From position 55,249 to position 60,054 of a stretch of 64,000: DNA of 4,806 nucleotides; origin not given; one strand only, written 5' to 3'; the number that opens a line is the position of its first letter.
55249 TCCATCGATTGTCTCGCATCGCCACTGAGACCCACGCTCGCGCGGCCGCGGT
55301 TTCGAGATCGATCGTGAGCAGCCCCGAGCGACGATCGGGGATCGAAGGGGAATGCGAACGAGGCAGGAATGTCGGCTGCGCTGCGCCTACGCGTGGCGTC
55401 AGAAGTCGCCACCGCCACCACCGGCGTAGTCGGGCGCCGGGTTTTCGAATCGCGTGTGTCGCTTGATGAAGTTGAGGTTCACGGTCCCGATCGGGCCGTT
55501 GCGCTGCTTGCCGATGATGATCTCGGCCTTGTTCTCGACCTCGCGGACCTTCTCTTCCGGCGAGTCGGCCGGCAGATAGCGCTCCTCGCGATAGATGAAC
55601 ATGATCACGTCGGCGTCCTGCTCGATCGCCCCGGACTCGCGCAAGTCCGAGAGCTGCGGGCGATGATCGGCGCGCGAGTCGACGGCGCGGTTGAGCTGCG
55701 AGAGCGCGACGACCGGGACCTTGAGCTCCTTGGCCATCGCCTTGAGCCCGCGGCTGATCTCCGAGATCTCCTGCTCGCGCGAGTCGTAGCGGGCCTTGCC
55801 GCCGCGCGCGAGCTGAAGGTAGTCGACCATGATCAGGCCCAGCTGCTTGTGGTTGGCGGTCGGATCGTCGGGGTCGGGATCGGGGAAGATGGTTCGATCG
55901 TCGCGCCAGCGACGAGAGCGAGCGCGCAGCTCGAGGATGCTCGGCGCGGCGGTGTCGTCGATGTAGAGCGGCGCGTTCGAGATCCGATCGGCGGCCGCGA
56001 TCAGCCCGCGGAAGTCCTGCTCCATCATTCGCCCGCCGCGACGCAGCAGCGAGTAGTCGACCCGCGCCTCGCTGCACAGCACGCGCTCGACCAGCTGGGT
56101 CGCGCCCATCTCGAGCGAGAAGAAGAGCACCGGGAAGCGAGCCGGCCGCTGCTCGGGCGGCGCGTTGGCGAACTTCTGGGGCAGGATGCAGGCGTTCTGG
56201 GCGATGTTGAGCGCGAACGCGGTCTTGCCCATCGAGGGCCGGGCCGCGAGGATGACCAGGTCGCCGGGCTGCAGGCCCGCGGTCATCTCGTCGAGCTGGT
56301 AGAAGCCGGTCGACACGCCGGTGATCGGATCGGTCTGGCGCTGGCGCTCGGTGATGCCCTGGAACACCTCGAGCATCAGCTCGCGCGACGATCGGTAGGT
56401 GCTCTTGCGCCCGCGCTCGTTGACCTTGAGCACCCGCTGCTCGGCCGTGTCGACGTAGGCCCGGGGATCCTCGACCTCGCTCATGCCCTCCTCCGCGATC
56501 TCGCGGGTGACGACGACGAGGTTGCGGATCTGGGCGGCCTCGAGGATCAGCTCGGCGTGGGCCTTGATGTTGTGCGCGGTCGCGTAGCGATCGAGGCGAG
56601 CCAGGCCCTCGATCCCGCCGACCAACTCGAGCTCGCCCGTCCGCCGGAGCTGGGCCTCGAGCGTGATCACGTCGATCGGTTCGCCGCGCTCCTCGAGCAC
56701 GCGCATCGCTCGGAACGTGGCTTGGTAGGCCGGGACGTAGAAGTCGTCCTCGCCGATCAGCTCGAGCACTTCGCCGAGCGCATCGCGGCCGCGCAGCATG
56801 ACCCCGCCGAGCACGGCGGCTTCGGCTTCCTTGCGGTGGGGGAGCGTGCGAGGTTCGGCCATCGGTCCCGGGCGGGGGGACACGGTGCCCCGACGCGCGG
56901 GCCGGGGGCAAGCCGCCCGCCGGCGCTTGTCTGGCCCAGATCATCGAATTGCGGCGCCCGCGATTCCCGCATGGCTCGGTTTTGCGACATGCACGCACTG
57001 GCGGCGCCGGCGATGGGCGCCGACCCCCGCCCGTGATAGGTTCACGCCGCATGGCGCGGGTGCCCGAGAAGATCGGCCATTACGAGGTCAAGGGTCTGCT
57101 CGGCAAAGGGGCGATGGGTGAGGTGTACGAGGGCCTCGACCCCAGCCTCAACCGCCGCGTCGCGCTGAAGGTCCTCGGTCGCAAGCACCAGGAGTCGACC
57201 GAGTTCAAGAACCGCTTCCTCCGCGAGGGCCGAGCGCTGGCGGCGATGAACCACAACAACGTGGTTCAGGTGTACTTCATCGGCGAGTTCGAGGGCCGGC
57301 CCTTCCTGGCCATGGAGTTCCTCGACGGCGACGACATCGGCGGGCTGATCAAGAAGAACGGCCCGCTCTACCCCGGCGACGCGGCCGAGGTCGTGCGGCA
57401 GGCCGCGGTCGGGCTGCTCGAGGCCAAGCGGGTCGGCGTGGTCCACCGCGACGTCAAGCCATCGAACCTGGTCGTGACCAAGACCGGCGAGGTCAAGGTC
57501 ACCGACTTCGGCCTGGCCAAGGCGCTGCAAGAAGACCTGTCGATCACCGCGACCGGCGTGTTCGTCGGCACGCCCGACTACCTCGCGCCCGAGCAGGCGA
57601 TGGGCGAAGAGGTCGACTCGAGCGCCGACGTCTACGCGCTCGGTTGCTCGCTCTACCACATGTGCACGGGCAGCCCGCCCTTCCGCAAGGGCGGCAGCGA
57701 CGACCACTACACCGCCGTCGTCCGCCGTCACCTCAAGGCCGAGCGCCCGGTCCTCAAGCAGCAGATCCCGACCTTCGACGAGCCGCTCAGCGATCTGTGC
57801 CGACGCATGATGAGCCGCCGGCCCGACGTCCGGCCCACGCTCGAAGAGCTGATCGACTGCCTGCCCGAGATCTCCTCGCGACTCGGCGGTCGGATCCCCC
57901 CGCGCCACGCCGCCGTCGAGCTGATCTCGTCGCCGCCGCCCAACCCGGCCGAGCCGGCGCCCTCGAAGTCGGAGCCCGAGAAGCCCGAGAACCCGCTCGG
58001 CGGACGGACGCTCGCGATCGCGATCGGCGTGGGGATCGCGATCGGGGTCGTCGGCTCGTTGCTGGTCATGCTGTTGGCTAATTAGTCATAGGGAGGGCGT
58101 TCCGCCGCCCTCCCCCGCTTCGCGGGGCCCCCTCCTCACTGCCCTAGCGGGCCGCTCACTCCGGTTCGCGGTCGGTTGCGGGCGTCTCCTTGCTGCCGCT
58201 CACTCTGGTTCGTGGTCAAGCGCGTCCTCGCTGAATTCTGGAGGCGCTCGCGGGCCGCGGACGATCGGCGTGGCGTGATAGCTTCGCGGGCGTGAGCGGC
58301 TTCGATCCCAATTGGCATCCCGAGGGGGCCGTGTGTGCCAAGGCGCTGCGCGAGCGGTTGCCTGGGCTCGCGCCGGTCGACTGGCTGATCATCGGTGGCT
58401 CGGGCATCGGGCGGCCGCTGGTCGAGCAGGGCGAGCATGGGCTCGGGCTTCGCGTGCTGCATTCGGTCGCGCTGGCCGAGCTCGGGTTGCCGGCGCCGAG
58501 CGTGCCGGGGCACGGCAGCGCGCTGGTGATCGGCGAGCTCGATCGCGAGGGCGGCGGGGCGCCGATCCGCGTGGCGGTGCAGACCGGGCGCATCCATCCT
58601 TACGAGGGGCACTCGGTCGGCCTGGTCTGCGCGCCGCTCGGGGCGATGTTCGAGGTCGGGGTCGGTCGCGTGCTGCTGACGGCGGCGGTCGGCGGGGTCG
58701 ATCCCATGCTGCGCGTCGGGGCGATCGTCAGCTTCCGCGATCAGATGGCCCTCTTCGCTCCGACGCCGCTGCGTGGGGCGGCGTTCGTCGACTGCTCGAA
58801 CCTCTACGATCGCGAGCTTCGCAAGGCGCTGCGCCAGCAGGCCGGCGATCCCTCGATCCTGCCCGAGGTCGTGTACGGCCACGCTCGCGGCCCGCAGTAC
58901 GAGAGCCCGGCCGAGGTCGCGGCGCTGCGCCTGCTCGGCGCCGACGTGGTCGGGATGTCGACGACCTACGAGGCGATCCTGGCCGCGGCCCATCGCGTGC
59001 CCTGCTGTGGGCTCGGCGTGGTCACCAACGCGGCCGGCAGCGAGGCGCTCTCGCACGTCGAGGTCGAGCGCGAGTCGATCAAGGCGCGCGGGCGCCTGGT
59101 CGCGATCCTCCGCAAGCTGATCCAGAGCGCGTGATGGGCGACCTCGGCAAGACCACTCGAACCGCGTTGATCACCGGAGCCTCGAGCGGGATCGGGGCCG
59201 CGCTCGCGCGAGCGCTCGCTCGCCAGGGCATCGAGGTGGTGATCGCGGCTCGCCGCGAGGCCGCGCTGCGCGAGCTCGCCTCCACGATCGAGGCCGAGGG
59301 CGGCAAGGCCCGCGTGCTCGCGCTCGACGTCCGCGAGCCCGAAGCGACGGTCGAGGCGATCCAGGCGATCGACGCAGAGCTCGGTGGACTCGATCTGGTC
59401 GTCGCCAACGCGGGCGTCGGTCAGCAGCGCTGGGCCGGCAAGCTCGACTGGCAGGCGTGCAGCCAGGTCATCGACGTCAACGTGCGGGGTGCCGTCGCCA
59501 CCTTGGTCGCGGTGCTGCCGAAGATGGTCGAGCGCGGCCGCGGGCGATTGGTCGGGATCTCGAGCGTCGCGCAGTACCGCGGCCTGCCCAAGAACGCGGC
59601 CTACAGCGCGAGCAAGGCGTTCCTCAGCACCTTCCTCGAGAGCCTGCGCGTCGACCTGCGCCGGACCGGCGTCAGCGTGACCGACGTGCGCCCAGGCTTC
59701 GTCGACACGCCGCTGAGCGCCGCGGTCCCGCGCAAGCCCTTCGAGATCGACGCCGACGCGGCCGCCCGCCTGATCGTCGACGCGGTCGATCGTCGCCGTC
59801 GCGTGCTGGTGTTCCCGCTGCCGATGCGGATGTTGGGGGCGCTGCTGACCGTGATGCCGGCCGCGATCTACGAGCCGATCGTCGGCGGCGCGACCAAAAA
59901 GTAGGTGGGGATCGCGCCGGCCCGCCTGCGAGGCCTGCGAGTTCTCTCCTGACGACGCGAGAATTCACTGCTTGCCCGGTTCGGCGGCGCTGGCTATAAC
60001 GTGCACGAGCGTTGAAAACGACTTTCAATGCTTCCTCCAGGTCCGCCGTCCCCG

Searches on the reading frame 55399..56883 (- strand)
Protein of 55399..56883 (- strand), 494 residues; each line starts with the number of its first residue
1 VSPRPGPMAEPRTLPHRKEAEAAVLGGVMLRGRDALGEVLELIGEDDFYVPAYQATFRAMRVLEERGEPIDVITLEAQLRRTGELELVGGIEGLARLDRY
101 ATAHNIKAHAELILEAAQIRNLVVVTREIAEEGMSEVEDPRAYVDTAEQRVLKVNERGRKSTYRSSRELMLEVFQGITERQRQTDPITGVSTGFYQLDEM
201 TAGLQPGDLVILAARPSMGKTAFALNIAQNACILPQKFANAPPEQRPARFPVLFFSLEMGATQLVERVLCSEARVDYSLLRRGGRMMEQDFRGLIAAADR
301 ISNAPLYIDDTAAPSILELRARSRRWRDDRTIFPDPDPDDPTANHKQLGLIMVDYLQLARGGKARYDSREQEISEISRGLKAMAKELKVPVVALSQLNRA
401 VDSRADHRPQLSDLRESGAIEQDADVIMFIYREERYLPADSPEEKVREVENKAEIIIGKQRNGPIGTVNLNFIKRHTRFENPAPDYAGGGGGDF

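Call 12: search_protein_families(library=pfam, proteins=[window:55399-56883:-], max_evalue=0.01)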
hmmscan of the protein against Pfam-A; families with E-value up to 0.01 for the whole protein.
window:55399-56883:- (494 aa): 3 families
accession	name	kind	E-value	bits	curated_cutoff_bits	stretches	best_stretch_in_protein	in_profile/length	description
PF03796.21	DnaB_C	-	4.8e-100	334.6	27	1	189-481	1-255/255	DnaB-like helicase C terminal domain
PF00772.26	DnaB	-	1.8e-24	86.2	23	1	14-115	2-103/103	DnaB-like helicase N terminal domain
PF13481.12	AAA_25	-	2e-09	37.8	27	1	200-397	25-190/195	AAA domain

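Call 30: find_homologous_proteins(query=window:55399-56883:-, max_evalue=1e-100)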
Query window:55399-56883:- (494 aa): 1922 proteins with E <= 1e-100 among 8000 candidates; the best 120 are listed.
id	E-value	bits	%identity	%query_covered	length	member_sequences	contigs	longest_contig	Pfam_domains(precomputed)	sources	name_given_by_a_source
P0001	0.0e+0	1025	96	99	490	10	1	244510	PF03796.22,PF00772.27,PF13481.13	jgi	jgi:replicative DNA helicase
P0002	4.1e-290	981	92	97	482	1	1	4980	PF03796.22,PF00772.27,PF13481.13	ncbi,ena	-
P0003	1.5e-285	965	90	97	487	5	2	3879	PF03796.22,PF00772.27,PF13481.13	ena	-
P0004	1.8e-281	952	89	97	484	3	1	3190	PF03796.22,PF00772.27,PF13481.13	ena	-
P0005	4.9e-281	951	89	97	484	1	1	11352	PF03796.22,PF00772.27,PF13481.13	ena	-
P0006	3.4e-280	948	89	97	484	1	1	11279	PF03796.22,PF00772.27,PF13481.13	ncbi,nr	ncbi:MAG TPA: replicative DNA helicase [Enhygromyxa sp.]|nr:replicative DNA helicase [Enhygromyxa sp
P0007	3.0e-279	945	89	97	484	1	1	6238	PF03796.22,PF00772.27,PF13481.13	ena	-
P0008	5.8e-279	944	88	98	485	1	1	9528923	PF03796.22,PF00772.27,PF13481.13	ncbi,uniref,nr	ncbi:replicative DNA helicase [Pseudenhygromyxa sp. WMMC2535]|uniref:replicative DNA helicase n=1 Ta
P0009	3.9e-278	941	88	97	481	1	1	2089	PF03796.22,PF00772.27,PF13481.13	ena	-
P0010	1.2e-277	939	88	97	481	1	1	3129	PF03796.22,PF00772.27,PF13481.13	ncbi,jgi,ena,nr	ncbi:MAG TPA: replicative DNA helicase [Enhygromyxa sp.]|nr:replicative DNA helicase [Enhygromyxa sp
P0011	1.3e-277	939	87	98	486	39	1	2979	PF03796.22,PF00772.27,PF13481.13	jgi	jgi:replicative DNA helicase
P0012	9.6e-277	936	88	97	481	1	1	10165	PF03796.22,PF00772.27,PF13481.13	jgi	jgi:replicative DNA helicase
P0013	3.0e-276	935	86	98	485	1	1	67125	PF03796.22,PF00772.27,PF13481.13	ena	-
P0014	2.1e-275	932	87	97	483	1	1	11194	PF03796.22,PF00772.27,PF13481.13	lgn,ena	-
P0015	2.6e-274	928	86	98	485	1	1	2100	PF03796.22,PF00772.27,PF13481.13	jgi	jgi:replicative DNA helicase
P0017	2.9e-271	918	85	97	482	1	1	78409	PF03796.22,PF00772.27,PF13481.13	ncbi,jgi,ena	-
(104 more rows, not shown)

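Call 31: find_encoding_contigs(protein=P0001, flank=10000, max_places=2)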
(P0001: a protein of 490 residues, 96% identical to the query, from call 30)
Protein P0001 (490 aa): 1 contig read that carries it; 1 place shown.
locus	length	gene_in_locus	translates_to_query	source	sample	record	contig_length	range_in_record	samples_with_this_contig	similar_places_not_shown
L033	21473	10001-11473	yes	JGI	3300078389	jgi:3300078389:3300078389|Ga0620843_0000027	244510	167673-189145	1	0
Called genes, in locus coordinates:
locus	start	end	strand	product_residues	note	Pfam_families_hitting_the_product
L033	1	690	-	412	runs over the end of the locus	-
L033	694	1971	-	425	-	PF04055:Radical_SAM, PF13186:SPASM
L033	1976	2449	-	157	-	-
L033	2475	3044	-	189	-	-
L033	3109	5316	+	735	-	PF10647:Gmad1 (weak), PF26550:Tricorn_2nd (faint), PF26549:Tricorn_N, PF07676:PD40, PF26549:Tricorn_N (weak), PF07676:PD40 (weak), PF05448:AXE1 (faint), PF00326:Peptidase_S9, +3 more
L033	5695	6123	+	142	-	-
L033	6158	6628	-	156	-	PF00210:Ferritin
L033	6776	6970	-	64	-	PF04324:Fer2_BFD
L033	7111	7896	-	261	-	PF00106:adh_short, PF08659:KR, PF01370:Epimerase, PF13460:NAD_binding_10 (weak), PF13561:adh_short_C2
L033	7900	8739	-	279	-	PF01048:PNP_UDP_1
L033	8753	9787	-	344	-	PF00069:Pkinase, PF07714:PK_Tyr_Ser-Thr, PF01636:APH (faint)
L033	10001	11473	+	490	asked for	PF00772:DnaB, PF03796:DnaB_C, PF13481:AAA_25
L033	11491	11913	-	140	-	PF00196:GerE, PF08281:Sigma70_r4_2 (weak)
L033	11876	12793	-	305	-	-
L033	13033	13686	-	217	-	-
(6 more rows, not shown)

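Call 32: find_encoding_contigs(protein=P0008, flank=10000, max_places=2)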
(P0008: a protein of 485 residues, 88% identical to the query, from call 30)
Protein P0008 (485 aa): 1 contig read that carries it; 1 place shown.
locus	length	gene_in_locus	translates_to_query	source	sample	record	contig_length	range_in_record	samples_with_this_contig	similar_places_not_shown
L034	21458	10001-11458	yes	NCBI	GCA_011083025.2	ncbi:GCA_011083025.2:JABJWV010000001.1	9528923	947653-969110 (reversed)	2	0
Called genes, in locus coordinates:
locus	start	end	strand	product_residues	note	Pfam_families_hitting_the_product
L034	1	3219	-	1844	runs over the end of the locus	PF00324:AA_permease, PF13191:AAA_16 (weak)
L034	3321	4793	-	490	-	PF03008:DUF234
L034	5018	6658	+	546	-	PF00501:AMP-binding, PF13193:AMP-binding_C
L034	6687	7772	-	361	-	-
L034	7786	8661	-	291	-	PF01048:PNP_UDP_1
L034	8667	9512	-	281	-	PF00069:Pkinase, PF03109:ABC1 (faint), PF07714:PK_Tyr_Ser-Thr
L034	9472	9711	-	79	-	PF00069:Pkinase (weak)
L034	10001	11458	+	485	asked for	PF00772:DnaB, PF03796:DnaB_C, PF13481:AAA_25 (weak)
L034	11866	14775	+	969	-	PF00069:Pkinase, PF07714:PK_Tyr_Ser-Thr, PF00515:TPR_1 (faint), PF07719:TPR_2 (faint), PF13374:TPR_10 (faint), PF17874:TPR_MalT, PF24885:TPR_NPHP3 (faint), PF13424:TPR_12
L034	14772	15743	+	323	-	-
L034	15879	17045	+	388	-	-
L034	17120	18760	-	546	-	PF01039:Carboxyl_trans, PF03255:ACCA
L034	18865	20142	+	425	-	-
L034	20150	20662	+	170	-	-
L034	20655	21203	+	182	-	PF08534:Redoxin, PF00578:AhpC-TSA, PF00085:Thioredoxin (faint), PF13905:Thioredoxin_8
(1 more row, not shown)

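Call 33: find_encoding_contigs(protein=P0013, flank=10000, max_places=2)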
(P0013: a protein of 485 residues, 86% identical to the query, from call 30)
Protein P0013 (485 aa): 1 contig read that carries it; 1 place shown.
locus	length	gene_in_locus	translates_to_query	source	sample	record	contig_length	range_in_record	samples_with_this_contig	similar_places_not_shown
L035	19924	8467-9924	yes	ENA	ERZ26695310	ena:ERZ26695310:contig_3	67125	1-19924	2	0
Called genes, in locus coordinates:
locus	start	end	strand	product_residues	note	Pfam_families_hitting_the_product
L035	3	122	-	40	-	?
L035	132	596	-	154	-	-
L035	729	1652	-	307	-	PF08264:Anticodon_1, PF19302:DUF5915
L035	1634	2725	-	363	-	-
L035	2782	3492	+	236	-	-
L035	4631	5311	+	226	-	-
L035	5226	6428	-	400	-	-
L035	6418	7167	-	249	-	PF01048:PNP_UDP_1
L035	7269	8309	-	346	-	PF00069:Pkinase, PF07714:PK_Tyr_Ser-Thr, PF01636:APH (faint), PF03109:ABC1 (weak)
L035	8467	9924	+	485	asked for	PF00772:DnaB, PF03796:DnaB_C, PF13481:AAA_25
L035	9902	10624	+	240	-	-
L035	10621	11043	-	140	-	-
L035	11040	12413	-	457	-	PF00756:Esterase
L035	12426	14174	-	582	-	PF00753:Lactamase_B, PF12706:Lactamase_B_2 (weak), PF14863:Alkyl_sulf_dimr, PF14864:Alkyl_sulf_C (weak)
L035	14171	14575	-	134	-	-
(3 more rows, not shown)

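Call 34: find_encoding_contigs(protein=P0017, flank=10000, max_places=2)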
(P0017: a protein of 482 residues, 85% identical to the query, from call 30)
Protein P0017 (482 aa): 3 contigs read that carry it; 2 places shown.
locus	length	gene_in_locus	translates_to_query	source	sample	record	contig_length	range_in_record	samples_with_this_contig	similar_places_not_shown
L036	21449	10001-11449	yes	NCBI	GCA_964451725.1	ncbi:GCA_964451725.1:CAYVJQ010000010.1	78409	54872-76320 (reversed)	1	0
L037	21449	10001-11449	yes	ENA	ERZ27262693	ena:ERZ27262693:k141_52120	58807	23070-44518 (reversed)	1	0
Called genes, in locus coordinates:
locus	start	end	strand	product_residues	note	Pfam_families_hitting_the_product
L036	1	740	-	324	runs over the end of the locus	-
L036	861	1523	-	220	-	PF00072:Response_reg, PF00196:GerE, PF08281:Sigma70_r4_2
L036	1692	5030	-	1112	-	PF00133:tRNA-synt_1, PF09334:tRNA-synt_1g (faint), PF08264:Anticodon_1, PF19302:DUF5915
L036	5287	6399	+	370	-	-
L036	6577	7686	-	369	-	-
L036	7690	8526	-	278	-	PF01048:PNP_UDP_1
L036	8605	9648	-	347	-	PF00069:Pkinase, PF07714:PK_Tyr_Ser-Thr, PF03109:ABC1 (faint), PF01636:APH (faint)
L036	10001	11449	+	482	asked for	PF00772:DnaB, PF13481:AAA_25, PF03796:DnaB_C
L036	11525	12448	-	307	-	PF07264:EI24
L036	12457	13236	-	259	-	PF00753:Lactamase_B (weak), PF23023:Anti-Pycsar_Apyc1, PF12706:Lactamase_B_2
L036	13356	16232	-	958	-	PF13428:TPR_14 (faint), PF13432:TPR_16 (faint), PF14559:TPR_19 (weak), PF25064:ARM_TT21_5th (faint), PF14559:TPR_19 (weak), PF13485:Peptidase_MA_2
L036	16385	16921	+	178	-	-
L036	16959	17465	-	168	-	PF10698:DUF2505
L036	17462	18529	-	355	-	PF03706:LPG_synthase_TM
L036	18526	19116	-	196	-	-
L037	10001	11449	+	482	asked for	PF00772:DnaB, PF13481:AAA_25, PF03796:DnaB_C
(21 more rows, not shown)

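Call 57: find_encoding_contigs(protein=P0002, flank=10000, max_places=2)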
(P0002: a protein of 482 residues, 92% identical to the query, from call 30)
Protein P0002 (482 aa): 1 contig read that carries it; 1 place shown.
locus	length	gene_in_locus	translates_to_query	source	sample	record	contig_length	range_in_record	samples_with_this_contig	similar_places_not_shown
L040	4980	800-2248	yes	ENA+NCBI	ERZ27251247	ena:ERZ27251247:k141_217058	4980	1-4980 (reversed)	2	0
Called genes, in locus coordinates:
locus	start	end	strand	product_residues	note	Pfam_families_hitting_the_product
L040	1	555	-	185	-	?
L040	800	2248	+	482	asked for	PF00772:DnaB, PF13481:AAA_25 (weak), PF03796:DnaB_C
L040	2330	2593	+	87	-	-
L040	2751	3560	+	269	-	-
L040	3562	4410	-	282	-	PF00069:Pkinase, PF01636:APH (faint), PF03109:ABC1 (faint), PF07714:PK_Tyr_Ser-Thr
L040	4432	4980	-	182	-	?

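Call 58: find_encoding_contigs(protein=P0005, flank=10000, max_places=2)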
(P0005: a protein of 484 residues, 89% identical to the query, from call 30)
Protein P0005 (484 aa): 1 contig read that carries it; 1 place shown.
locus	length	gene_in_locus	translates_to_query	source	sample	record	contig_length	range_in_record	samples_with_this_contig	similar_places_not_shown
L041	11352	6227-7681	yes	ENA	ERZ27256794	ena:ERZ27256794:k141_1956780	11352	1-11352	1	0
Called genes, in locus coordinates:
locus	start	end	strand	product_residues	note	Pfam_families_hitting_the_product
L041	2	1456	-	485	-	?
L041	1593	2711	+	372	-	-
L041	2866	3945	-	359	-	-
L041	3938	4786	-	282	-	PF01048:PNP_UDP_1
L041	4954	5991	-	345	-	PF00069:Pkinase, PF07714:PK_Tyr_Ser-Thr, PF01636:APH (faint), PF03109:ABC1 (weak)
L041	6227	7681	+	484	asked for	PF00772:DnaB, PF03796:DnaB_C, PF13481:AAA_25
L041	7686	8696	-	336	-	-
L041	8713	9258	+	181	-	-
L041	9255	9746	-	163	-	-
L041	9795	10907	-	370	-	-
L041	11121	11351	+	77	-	?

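Call 59: find_encoding_contigs(protein=P0006, flank=10000, max_places=2)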
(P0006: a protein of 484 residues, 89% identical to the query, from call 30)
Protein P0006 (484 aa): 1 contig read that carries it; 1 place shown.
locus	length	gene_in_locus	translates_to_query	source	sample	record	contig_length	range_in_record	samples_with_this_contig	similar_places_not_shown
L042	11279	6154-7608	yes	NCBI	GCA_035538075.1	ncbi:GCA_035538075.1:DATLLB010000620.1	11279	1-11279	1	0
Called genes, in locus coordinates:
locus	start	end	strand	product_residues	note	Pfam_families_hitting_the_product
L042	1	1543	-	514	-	PF00133:tRNA-synt_1, PF09334:tRNA-synt_1g (faint)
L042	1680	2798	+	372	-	-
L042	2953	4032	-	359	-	-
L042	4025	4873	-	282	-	PF01048:PNP_UDP_1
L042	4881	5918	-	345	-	PF00069:Pkinase, PF07714:PK_Tyr_Ser-Thr, PF01636:APH (faint), PF03109:ABC1 (weak)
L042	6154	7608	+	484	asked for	PF00772:DnaB, PF03796:DnaB_C, PF13481:AAA_25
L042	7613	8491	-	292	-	-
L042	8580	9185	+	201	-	-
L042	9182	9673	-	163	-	-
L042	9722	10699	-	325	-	-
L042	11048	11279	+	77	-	?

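Call 60: find_encoding_contigs(protein=P0014, flank=10000, max_places=2)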
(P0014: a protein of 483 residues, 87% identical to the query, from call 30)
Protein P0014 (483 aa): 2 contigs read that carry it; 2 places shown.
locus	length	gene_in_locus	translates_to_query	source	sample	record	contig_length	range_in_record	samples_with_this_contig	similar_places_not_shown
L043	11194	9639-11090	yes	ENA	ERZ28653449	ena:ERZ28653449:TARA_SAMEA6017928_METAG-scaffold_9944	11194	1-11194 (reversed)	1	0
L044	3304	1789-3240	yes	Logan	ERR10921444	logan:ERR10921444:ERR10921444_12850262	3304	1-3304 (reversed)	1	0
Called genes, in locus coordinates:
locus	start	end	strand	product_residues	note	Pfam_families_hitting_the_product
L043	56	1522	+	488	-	-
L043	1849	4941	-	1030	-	-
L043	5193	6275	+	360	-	-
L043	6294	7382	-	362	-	-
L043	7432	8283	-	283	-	PF01048:PNP_UDP_1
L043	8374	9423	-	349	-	PF00069:Pkinase, PF01636:APH (faint), PF07714:PK_Tyr_Ser-Thr, PF03109:ABC1 (weak)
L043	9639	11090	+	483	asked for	PF00772:DnaB, PF03796:DnaB_C, PF13481:AAA_25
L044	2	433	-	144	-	?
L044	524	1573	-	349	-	PF00069:Pkinase, PF01636:APH (faint), PF07714:PK_Tyr_Ser-Thr, PF03109:ABC1 (weak)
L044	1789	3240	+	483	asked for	PF00772:DnaB, PF03796:DnaB_C, PF13481:AAA_25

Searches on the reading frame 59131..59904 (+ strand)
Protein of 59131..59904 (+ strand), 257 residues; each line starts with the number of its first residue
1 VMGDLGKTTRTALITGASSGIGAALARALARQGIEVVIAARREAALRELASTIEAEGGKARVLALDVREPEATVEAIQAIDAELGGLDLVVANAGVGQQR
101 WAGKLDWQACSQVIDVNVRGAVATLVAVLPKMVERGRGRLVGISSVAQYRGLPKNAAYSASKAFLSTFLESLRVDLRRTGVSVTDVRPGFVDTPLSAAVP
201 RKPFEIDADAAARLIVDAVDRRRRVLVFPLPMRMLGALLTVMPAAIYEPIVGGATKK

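Call 72: search_protein_families(library=pfam, proteins=[window:59131-59904:+], max_evalue=0.001)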
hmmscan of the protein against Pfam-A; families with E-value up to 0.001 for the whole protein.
window:59131-59904:+ (257 aa): 5 families
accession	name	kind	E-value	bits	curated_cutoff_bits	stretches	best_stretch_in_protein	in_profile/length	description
PF00106.31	adh_short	-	5.6e-53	179.8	26.6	1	11-199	2-190/195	short chain dehydrogenase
PF13561.12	adh_short_C2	-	5.5e-38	131.3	27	1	16-203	1-188/236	Enoyl-(Acyl carrier protein) reductase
PF08659.16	KR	-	1.6e-18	67.7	22.6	1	11-174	2-165/180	KR domain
PF01370.27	Epimerase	-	1.8e-08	34.6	20.9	1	12-152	1-122/240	NAD dependent epimerase/dehydratase family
PF13460.12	NAD_binding_10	-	1.5e-07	31.9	27.2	1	16-192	1-147/184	NAD(P)H-binding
